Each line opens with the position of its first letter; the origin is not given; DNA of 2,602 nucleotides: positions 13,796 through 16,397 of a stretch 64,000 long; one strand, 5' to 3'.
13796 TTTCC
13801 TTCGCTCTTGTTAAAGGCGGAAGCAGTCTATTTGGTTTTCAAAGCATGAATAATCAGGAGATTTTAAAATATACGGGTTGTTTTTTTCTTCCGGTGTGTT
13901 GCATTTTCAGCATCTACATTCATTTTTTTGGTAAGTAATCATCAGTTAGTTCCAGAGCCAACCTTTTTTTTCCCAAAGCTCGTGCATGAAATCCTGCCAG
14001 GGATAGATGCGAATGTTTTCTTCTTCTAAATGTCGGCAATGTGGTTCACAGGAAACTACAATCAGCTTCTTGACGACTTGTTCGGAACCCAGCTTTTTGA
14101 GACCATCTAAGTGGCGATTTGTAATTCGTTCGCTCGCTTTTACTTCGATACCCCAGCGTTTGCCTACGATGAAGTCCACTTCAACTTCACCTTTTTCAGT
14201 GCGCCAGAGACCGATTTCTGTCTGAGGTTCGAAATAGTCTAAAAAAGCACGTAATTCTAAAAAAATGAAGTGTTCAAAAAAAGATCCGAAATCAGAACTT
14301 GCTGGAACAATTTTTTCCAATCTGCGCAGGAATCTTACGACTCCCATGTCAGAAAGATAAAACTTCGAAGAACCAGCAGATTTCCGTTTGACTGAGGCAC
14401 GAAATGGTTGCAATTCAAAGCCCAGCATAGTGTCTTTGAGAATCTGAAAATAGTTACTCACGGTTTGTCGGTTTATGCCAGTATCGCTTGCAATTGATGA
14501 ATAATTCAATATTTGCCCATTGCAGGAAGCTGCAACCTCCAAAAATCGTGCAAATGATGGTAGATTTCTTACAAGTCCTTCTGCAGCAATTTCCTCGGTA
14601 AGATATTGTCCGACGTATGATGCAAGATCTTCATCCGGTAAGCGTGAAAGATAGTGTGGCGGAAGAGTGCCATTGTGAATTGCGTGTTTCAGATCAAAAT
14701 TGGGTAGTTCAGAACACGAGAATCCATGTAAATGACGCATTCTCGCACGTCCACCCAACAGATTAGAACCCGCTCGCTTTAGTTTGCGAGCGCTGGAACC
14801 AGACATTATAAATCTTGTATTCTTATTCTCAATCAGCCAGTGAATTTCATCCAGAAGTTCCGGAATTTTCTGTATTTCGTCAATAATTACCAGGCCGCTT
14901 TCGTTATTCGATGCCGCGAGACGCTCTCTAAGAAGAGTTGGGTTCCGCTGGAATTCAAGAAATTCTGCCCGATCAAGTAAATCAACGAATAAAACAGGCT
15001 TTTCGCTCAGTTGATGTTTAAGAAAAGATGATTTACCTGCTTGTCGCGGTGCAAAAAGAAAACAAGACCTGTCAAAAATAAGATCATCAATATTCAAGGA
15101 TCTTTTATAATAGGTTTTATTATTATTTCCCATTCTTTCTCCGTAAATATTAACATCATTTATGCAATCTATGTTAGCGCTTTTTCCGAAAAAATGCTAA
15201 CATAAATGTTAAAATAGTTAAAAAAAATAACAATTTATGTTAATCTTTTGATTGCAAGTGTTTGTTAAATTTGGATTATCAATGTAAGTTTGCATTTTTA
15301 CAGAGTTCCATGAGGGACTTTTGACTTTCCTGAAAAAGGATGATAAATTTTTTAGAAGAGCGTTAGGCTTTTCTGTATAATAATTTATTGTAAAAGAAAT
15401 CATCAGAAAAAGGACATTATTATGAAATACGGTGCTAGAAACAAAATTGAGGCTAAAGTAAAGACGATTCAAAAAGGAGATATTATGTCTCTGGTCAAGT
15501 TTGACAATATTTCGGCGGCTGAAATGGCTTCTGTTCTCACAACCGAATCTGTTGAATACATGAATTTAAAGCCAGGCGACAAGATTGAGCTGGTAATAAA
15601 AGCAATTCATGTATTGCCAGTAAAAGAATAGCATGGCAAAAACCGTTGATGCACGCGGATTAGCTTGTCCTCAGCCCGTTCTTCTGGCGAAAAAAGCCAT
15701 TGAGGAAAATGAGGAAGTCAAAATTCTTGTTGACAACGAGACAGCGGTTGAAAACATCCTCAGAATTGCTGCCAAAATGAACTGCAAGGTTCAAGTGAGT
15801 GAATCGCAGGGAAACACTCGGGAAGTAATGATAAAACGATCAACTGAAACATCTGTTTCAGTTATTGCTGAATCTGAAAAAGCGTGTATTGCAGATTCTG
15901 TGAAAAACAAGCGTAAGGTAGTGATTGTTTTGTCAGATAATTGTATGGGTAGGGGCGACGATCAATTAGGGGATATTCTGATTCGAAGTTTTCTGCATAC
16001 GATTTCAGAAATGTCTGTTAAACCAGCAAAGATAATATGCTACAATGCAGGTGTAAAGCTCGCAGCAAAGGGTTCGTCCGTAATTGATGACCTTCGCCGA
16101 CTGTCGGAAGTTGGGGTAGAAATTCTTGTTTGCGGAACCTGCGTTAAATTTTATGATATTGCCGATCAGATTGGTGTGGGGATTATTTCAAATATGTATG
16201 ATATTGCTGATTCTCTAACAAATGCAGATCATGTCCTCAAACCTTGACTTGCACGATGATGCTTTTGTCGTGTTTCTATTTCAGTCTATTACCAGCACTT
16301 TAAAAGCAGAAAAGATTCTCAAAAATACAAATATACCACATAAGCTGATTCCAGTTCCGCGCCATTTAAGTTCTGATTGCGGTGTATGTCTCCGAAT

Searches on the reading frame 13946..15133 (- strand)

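Call 12: search_protein_families(library=pfam, proteins=[window:13946-15133:-])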
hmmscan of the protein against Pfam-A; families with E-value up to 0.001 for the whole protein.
window:13946-15133:- (395 aa): 2 families
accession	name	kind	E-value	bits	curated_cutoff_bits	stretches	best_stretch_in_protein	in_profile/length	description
PF13635.12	DUF4143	-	1.4e-30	106.6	28.1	1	181-334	3-160/160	Domain of unknown function (DUF4143)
PF13173.12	AAA_14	-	6.6e-20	71.9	27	1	25-143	6-128/129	AAA domain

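Call 13: search_protein_families(library=ncbifam, proteins=[window:13946-15133:-])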
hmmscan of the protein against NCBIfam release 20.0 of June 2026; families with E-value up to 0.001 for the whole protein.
window:13946-15133:- (395 aa): 0 families

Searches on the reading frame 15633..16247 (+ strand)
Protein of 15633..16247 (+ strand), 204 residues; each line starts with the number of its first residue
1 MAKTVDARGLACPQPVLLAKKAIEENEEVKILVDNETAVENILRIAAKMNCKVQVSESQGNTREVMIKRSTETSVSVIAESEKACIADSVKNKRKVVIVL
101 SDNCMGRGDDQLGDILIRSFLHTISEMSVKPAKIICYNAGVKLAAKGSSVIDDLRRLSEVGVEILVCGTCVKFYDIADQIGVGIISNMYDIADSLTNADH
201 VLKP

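Call 12: search_protein_families(library=pfam, proteins=[window:15633-16247:+])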
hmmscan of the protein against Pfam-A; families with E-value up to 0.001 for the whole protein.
window:15633-16247:+ (204 aa): 2 families
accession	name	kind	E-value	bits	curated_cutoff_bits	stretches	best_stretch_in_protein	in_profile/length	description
PF01206.22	TusA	-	1.4e-17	63.7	28.6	1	3-68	1-69/70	Sulfurtransferase TusA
PF02635.20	DsrE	-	5.7e-07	30.2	22.7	1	132-204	35-116/116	DsrE/DsrF-like family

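Call 13: search_protein_families(library=ncbifam, proteins=[window:15633-16247:+])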
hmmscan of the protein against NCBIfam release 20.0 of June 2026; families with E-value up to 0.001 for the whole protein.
window:15633-16247:+ (204 aa): 2 families
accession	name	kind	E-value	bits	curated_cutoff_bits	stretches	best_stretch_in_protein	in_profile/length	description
TIGR03527.1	selenium_YedF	equivalog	6.5e-63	212.1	110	1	5-203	1-193/194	sulfurtransferase-like selenium metabolism protein YedF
NF001423.0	PRK00299.1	equivalog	3.2e-05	23.7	78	1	3-69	10-79/82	sulfurtransferase TusA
